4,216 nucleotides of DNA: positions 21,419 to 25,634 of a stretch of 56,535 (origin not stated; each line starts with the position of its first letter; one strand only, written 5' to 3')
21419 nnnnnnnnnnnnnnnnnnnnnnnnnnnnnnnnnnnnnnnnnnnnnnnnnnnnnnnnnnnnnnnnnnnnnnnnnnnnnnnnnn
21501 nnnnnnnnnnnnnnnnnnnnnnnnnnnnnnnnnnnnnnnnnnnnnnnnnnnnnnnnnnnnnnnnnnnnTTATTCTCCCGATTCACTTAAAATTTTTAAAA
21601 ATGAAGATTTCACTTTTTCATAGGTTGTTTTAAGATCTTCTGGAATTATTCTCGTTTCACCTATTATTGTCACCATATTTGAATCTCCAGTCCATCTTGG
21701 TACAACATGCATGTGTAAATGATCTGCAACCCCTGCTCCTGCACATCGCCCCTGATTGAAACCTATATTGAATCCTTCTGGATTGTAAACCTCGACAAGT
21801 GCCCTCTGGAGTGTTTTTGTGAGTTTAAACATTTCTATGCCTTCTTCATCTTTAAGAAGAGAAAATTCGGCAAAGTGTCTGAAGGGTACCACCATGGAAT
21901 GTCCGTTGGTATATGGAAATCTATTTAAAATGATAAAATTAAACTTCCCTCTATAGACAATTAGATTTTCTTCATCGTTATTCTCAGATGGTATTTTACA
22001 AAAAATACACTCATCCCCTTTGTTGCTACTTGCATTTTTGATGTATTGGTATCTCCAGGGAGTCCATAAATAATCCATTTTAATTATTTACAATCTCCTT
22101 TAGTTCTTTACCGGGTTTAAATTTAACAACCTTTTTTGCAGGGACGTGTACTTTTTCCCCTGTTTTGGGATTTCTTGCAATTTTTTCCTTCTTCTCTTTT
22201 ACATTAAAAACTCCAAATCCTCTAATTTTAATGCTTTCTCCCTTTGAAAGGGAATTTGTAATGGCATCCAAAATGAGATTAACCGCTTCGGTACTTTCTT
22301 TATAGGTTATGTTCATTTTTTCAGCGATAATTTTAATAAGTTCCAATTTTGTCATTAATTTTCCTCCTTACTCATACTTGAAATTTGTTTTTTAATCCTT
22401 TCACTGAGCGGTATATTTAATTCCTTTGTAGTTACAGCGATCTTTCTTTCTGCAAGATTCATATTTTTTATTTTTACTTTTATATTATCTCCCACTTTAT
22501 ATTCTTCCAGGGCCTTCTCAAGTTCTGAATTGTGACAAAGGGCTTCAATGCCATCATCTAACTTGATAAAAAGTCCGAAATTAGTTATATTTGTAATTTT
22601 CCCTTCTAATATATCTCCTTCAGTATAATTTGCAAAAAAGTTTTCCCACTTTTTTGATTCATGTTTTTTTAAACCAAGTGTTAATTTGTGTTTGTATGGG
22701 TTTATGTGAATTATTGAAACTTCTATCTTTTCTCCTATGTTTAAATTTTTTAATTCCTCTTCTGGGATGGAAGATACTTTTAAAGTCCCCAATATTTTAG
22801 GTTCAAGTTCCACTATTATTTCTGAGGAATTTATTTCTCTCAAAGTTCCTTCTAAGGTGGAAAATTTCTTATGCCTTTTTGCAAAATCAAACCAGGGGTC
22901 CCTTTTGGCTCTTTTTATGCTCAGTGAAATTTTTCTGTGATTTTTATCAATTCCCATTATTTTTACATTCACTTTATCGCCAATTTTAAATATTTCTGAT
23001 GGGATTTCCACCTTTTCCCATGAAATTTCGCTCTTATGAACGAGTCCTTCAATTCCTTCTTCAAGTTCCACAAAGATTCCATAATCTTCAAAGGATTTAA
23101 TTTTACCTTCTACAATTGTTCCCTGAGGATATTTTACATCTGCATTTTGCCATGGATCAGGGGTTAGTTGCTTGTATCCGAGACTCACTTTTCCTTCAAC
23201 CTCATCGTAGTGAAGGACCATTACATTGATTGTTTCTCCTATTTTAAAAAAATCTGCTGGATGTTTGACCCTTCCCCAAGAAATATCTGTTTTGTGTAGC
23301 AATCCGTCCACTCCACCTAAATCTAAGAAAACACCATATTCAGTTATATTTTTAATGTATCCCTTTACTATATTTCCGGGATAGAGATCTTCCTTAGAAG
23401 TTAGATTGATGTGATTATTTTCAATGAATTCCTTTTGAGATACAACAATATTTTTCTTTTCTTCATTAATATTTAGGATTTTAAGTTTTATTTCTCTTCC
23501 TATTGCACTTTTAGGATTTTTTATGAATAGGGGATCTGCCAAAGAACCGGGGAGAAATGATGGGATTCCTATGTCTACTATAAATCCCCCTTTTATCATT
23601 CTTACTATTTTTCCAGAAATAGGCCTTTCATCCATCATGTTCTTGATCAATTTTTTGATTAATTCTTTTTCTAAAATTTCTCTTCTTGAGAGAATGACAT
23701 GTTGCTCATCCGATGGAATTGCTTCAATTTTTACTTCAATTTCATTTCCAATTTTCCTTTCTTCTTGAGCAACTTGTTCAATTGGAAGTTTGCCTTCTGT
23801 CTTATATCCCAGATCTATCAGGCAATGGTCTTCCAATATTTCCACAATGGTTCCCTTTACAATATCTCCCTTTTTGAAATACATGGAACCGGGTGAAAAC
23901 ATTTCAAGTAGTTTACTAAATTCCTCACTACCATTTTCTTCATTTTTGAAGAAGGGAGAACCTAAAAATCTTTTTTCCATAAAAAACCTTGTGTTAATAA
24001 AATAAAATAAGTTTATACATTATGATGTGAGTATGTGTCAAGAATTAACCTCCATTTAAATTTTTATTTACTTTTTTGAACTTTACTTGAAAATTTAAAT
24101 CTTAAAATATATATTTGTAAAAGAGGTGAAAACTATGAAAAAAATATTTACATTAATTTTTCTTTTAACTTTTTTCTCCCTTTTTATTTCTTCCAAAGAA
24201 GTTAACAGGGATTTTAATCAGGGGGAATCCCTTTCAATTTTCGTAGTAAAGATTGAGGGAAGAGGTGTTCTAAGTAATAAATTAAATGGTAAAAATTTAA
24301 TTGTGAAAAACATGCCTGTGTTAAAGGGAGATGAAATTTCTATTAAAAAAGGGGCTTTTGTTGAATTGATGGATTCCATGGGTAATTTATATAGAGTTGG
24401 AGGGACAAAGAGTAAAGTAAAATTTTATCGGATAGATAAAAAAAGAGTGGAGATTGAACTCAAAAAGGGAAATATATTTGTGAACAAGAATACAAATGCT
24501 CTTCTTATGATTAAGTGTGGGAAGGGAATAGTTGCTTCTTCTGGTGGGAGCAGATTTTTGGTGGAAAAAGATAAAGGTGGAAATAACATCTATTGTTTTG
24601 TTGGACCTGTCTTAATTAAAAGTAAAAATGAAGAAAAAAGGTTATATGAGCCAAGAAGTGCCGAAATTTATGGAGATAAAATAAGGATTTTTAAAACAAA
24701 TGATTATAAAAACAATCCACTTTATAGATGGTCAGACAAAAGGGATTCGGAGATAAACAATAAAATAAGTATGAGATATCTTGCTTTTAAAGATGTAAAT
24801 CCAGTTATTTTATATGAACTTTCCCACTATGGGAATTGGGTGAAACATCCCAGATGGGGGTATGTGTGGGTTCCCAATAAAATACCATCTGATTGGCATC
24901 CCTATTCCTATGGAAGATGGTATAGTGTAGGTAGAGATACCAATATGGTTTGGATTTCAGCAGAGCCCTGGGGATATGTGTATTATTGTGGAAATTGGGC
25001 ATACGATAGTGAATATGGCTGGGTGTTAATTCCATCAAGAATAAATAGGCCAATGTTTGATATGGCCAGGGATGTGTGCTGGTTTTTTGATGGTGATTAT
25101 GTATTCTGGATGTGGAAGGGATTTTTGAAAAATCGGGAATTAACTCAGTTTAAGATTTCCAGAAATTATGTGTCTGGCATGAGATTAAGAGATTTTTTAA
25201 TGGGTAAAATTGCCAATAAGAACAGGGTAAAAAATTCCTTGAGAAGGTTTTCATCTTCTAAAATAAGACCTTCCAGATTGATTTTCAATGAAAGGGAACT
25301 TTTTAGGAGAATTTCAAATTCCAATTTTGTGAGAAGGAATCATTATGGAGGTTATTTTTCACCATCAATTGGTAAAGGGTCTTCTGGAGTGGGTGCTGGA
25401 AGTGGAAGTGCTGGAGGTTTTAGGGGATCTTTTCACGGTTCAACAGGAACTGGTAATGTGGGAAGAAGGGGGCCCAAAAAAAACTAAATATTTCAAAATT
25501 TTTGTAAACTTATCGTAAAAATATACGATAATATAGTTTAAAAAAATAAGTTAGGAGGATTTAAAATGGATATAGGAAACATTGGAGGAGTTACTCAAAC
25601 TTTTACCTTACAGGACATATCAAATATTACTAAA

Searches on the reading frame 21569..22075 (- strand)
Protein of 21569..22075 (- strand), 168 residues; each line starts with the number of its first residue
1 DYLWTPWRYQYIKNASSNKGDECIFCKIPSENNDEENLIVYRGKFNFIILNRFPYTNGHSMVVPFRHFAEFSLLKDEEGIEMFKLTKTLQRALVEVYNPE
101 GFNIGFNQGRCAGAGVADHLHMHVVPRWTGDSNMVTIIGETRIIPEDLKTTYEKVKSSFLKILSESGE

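Call 24: search_protein_families(library=pfam, proteins=[window:21569-22075:-], max_evalue=0.00001)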
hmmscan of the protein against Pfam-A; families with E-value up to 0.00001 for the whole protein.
window:21569-22075:- (168 aa): 3 families
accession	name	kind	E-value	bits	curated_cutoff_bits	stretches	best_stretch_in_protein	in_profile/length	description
PF01230.28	HIT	-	1.2e-14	55.2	21.5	1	36-127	5-95/98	HIT domain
PF04677.20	CwfJ_C_1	-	8.9e-07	29.3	21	1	16-126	7-108/122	Protein similar to CwfJ C-terminus 1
PF11969.13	DcpS_C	-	5e-06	27.4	24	1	22-125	1-100/114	Scavenger mRNA decapping enzyme C-term binding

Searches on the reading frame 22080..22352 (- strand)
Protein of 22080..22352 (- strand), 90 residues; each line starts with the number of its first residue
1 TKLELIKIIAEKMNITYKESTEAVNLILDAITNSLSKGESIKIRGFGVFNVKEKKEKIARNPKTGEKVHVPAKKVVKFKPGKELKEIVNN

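Call 61: search_protein_families(library=pfam, proteins=[window:22080-22352:-], max_evalue=0.00001)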
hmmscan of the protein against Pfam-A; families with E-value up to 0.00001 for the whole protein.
window:22080-22352:- (90 aa): 2 families
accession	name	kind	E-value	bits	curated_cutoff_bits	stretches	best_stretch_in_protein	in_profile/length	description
PF00216.26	Bac_DNA_binding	-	2.1e-33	114.9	22.4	1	1-89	2-90/90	Bacterial DNA-binding protein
PF18175.6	HU-CCDC81_bac_2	-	6.6e-06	26.4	35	1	5-54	3-52/70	CCDC81-like prokaryotic HU domain 2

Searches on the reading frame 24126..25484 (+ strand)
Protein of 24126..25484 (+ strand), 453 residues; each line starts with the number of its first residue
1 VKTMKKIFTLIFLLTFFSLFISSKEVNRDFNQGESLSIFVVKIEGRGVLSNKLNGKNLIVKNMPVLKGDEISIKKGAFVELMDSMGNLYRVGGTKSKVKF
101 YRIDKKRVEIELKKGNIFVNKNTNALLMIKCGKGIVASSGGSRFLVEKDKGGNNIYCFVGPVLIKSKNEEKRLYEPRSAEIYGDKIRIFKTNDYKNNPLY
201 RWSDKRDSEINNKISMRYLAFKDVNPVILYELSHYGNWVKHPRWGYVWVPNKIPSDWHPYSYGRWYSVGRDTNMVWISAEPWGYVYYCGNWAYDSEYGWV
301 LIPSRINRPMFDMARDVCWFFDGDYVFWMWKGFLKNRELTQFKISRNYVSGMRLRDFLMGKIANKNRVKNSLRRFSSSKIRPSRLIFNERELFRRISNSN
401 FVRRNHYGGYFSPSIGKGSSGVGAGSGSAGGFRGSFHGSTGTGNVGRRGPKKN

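Call 24: search_protein_families(library=pfam, proteins=[window:24126-25484:+], max_evalue=0.00001)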
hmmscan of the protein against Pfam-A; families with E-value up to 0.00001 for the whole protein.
window:24126-25484:+ (453 aa): 1 family
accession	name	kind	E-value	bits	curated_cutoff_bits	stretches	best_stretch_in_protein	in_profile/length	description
PF20245.3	DUF6600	-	2.8e-15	56.7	27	1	231-329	3-96/102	Family of unknown function (DUF6600)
